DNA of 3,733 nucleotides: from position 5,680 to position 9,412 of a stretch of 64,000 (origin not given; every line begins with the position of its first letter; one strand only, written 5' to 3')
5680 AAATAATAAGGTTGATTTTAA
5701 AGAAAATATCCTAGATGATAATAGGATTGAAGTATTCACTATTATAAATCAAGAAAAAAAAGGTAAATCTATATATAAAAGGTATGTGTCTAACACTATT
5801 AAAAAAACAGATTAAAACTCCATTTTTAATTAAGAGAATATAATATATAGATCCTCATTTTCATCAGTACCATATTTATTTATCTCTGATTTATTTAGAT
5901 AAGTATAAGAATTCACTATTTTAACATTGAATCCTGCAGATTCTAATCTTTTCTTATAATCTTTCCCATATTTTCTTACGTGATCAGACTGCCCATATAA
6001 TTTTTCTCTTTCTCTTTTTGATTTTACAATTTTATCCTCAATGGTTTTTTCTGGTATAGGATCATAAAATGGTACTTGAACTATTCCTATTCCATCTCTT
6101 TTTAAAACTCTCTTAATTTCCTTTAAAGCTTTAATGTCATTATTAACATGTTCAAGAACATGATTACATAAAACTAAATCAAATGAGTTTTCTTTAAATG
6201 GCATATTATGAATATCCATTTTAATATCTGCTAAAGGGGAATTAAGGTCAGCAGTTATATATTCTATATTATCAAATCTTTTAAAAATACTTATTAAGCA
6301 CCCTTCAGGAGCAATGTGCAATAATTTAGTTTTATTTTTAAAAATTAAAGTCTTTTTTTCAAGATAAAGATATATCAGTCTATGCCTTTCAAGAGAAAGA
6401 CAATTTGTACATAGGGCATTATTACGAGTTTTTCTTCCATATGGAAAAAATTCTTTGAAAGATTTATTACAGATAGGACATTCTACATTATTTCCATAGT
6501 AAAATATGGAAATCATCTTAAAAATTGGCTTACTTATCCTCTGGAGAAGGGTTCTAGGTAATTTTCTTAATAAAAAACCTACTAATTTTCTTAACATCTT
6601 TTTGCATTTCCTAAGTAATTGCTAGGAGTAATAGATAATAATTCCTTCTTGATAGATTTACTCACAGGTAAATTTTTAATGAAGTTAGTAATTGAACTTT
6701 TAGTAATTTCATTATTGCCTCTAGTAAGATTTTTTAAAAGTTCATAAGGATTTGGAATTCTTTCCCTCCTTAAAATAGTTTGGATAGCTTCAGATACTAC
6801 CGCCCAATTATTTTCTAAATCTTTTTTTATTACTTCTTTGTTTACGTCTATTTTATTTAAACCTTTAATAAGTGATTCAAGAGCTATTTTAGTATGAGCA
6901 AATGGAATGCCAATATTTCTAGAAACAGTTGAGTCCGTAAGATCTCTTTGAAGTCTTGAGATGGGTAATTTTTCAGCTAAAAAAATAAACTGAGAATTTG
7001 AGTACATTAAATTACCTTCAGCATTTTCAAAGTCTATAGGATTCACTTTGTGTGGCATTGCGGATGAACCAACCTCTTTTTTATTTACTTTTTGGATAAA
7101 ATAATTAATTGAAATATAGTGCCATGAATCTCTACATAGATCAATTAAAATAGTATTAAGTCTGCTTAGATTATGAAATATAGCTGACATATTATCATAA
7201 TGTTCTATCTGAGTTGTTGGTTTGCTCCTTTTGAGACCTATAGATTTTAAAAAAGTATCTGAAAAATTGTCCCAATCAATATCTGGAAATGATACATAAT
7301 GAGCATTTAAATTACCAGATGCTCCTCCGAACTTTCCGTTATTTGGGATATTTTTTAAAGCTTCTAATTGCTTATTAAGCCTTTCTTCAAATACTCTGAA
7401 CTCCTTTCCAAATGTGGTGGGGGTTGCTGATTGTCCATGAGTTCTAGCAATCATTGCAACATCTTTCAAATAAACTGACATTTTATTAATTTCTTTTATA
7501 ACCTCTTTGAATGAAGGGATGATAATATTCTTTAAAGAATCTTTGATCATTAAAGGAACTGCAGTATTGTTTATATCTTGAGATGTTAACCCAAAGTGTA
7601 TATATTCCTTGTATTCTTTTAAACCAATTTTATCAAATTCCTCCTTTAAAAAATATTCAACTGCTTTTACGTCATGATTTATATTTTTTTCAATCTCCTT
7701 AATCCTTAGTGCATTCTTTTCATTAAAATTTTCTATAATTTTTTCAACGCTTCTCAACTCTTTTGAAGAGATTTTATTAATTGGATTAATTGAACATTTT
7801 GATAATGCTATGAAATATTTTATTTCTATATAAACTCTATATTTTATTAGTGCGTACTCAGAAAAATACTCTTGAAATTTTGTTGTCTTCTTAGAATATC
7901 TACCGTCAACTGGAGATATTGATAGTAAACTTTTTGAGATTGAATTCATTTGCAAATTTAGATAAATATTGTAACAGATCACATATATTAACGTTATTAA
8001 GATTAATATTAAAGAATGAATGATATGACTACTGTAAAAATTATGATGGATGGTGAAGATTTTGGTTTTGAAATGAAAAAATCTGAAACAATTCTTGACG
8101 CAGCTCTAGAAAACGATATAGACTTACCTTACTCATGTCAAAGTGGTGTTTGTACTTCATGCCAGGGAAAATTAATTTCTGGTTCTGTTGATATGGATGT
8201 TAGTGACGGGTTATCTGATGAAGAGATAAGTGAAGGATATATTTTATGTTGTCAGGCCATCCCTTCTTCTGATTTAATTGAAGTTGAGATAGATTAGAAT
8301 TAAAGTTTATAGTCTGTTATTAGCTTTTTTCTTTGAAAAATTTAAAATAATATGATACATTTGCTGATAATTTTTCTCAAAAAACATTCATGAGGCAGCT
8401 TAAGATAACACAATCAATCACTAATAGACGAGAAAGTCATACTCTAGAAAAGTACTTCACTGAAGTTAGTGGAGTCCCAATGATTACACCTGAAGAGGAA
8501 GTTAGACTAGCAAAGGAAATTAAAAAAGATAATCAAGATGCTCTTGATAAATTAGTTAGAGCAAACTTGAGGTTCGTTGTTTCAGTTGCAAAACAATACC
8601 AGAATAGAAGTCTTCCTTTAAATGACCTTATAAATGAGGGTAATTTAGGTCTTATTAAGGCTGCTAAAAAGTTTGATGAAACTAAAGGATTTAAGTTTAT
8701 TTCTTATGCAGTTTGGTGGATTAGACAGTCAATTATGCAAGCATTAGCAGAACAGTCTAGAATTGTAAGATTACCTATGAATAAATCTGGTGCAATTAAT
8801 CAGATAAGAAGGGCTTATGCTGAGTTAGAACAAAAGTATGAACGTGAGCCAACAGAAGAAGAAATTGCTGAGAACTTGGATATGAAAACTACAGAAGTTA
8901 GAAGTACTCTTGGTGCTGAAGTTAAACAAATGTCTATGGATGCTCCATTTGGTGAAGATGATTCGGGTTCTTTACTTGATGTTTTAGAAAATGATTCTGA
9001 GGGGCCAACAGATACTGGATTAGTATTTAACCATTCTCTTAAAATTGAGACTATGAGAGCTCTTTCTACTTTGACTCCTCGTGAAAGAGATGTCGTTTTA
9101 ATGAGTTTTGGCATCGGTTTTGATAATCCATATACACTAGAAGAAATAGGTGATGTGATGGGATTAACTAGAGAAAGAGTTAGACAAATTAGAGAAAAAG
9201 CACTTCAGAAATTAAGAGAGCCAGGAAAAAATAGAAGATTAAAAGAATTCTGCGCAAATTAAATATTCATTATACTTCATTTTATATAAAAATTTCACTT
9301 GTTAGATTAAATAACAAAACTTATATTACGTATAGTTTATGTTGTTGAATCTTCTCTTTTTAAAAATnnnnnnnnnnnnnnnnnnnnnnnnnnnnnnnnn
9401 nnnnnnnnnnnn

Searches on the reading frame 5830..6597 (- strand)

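Call 9: search_protein_families(library=ncbifam, proteins=[window:5830-6597:-], max_evalue=0.00001)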
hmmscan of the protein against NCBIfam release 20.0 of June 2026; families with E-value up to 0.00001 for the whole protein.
window:5830-6597:- (255 aa): 7 families
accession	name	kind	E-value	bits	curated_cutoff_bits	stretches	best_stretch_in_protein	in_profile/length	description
NF045667.1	MTase_DVU1556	equivalog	4.8e-09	36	155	1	121-232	67-169/213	DVU_1556 family methyltransferase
TIGR04345.1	ovoA_Cterm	equivalog_domain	1.7e-07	31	170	1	96-225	93-221/242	putative 4-mercaptohistidine N1-methyltransferase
NF040539.1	AST_met_ArsM_2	exception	3e-07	30.6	240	1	125-189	115-180/262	putative arsinothricin biosynthesis methyltransferase ArsM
TIGR01934.1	MenG_MenH_UbiE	subfamily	6.1e-07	29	158.35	1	122-170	90-138/223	ubiquinone/menaquinone biosynthesis methyltransferase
NF008823.0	PRK11873.1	subfamily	1.6e-06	27.8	263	1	128-234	136-234/272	arsenite methyltransferase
NF047649.1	MTase_UXPK_star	exception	3.4e-06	26.3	460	1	128-170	136-178/283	methyltransferase/UXPK-star double selenoprotein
TIGR02072.1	BioC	equivalog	3.6e-06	27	184.95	1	121-171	80-130/244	malonyl-ACP O-methyltransferase BioC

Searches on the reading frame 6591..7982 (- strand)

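Call 9: search_protein_families(library=ncbifam, proteins=[window:6591-7982:-], max_evalue=0.00001)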
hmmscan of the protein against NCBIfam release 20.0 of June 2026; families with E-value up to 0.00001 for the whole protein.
window:6591-7982:- (463 aa): 13 families
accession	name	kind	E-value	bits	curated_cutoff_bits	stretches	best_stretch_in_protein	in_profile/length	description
NF006764.0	PRK09285.1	equivalog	1e-188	627.4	446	1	17-462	4-450/456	adenylosuccinate lyase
TIGR00928.1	purB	equivalog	1.9e-121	405.9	326.2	1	25-462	1-430/436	adenylosuccinate lyase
TIGR02426.1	protocat_pcaB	equivalog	1.9e-25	89.5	355.75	1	79-318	45-278/338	3-carboxy-cis,cis-muconate cycloisomerase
NF006500.1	PRK08937.2-4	subfamily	8.6e-20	70.9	626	1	122-458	95-433/448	adenylosuccinate lyase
NF006554.0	PRK09053.1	equivalog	6e-17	61.6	595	1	123-316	98-289/453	3-carboxy-cis,cis-muconate cycloisomerase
NF004631.0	PRK05975.1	equivalog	2.6e-16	59.6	371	1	54-319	34-286/352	3-carboxy-cis,cis-muconate cycloisomerase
NF052536.2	CoM_syn_XcbD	exception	8.8e-15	54.4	600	1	117-315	90-286/443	3-sulfopropionylcysteine synthase XcbD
NF052556.1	NtrsucLyaStm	equivalog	1.2e-11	44.1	650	1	125-316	109-308/466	nitrosuccinate lyase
TIGR00979.1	fumC_II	equivalog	8.9e-11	41.2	664.75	1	132-211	135-214/458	class II fumarate hydratase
TIGR00838.1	argH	equivalog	9.1e-11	41.4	279.5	1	42-406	24-375/455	argininosuccinate lyase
NF008909.0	PRK12273.1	subfamily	1.8e-10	40.3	510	1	135-212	144-220/474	aspartate ammonia-lyase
TIGR00839.1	aspA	equivalog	3.2e-07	29.7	681.2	0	133-211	137-214/468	aspartate ammonia-lyase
NF009089.0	PRK12425.1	equivalog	3.6e-06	26.1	840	0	131-210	135-214/464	class II fumarate hydratase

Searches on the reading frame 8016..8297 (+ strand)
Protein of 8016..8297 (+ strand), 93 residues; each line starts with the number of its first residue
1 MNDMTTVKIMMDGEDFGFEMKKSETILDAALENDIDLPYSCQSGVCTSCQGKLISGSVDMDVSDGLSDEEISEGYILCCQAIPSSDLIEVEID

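Call 9: search_protein_families(library=ncbifam, proteins=[window:8016-8297:+], max_evalue=0.00001)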
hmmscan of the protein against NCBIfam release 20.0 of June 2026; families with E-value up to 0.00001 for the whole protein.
window:8016-8297:+ (93 aa): 11 families
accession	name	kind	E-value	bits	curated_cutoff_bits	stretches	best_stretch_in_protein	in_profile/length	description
TIGR02160.1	PA_CoA_Oxy5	hypoth_equivalog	3e-23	82.2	420.8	1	3-93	261-352/352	1,2-phenylacetyl-CoA epoxidase subunit PaaE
TIGR02008.1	fdx_plant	subfamily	3e-21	75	81.15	1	7-87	5-86/97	ferredoxin [2Fe-2S]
NF041393.1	Frdxn_Halo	equivalog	1.3e-17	63.8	150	1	11-90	32-113/128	ferredoxin Fer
NF040810.1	BenC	equivalog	8e-17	61.4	430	1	19-88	16-88/333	benzoate 1,2-dioxygenase electron transfer component BenC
NF058606.1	GlBtMonoRdsGbcB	equivalog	6.3e-16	58.2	500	1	6-87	277-358/362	glycine betaine monooxygenase reductase subunit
NF008822.0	PRK11872.1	equivalog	3.3e-14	52.6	402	1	10-86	9-87/341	anthranilate 1,2-dioxygenase electron transfer component AntC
NF045803.1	MethMoxFADbindMmoC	equivalog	4.7e-14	51.9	500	1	9-87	7-87/343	aromatic/alkene monooxygenase hydroxylase FAD-binding subunit MmoC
NF007964.0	PRK10684.1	equivalog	1.2e-11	44.1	383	1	23-87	266-330/333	NADH oxidoreductase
NF040756.1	corr_regen_AcsV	exception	9.2e-10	37.5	800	1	13-92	6-85/632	corrinoid activation/regeneration protein AcsV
NF004317.0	PRK05713.1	equivalog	2e-09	37.2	338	1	21-87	14-80/312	iron-sulfur-binding ferredoxin reductase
NF007985.1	PRK10713.1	equivalog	3.1e-08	33.1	75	1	19-91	11-80/81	class I ribonucleotide reductase maintenance protein YfaE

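Call 23: search_protein_families(library=pfam, proteins=[window:8016-8297:+])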
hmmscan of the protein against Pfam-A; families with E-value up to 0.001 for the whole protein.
window:8016-8297:+ (93 aa): 2 families
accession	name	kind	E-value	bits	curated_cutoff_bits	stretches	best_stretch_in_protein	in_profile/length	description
PF00111.32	Fer2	-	4.2e-18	65.5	21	1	11-83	3-76/77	2Fe-2S iron-sulfur cluster binding domain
PF13510.11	Fer2_4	-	0.00045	20.7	22.8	1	6-44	3-39/82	2Fe-2S iron-sulfur cluster binding domain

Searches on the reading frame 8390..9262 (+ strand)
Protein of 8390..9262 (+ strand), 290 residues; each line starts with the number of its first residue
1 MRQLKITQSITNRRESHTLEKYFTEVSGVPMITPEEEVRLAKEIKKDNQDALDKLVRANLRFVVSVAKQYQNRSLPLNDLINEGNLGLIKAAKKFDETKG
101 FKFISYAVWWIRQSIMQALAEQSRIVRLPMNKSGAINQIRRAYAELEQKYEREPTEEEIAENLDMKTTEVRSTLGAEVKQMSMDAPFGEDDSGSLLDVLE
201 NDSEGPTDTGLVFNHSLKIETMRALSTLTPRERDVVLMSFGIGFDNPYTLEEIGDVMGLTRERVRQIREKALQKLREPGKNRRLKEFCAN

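Call 9: search_protein_families(library=ncbifam, proteins=[window:8390-9262:+], max_evalue=0.00001)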
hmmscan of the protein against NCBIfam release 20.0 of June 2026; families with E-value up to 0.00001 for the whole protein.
window:8390-9262:+ (290 aa): 49 families (the best 25 are shown)
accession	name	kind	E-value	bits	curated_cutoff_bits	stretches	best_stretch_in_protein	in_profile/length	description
TIGR02997.1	Sig70-cyanoRpoD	subfamily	1.5e-79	267.4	384.5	1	48-276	72-298/298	RNA polymerase sigma factor, RpoD/SigA family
NF004208.0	PRK05658.1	equivalog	2e-79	268.2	555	1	46-288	388-629/631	RNA polymerase sigma factor RpoD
NF004207.0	PRK05657.1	equivalog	2.5e-77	260.4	394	1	9-282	48-320/329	RNA polymerase sigma factor RpoS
TIGR02394.1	rpoS_proteo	equivalog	4.5e-77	259.4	378.7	1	10-277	6-272/285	RNA polymerase sigma factor RpoS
NF006666.0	PRK09210.1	equivalog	1.7e-76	258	572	1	20-287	102-368/370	RNA polymerase sigma factor RpoD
NF005643.0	PRK07406.1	equivalog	3.5e-76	256.8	500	1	48-287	158-395/397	RNA polymerase sigma factor RpoD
NF041931.2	MzaA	equivalog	2.5e-75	254.7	800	1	36-288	462-714/726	MZA anti-phage system associated sigma-70 family RNA polymerase sigma factor MzaA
NF005785.0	PRK07598.1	equivalog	1.6e-74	251.2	554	1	42-287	167-410/415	RNA polymerase sigma factor SigC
TIGR02393.1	RpoD_Cterm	equivalog_domain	2.4e-74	249.9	354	1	52-288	2-237/238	RNA polymerase sigma factor RpoD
NF005920.0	PRK07921.1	subfamily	9.5e-70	235.2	464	1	41-288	81-327/328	RNA polymerase sigma factor SigB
NF004561.0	PRK05901.1-3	equivalog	2.2e-67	228.4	582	1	42-287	291-535/537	RNA polymerase sigma factor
NF004560.0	PRK05901.1-1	equivalog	2e-63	215.3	711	1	36-287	264-514/516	RNA polymerase sigma factor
NF005642.0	PRK07405.1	subfamily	2.6e-63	214.2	524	1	47-279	79-309/318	RNA polymerase sigma factor SigD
NF004565.0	PRK05901.2-3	equivalog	1e-62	212.6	484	1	31-289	231-500/501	RNA polymerase sigma factor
NF004615.0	PRK05949.1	subfamily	5.3e-60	203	530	1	39-287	81-324/327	RNA polymerase sigma factor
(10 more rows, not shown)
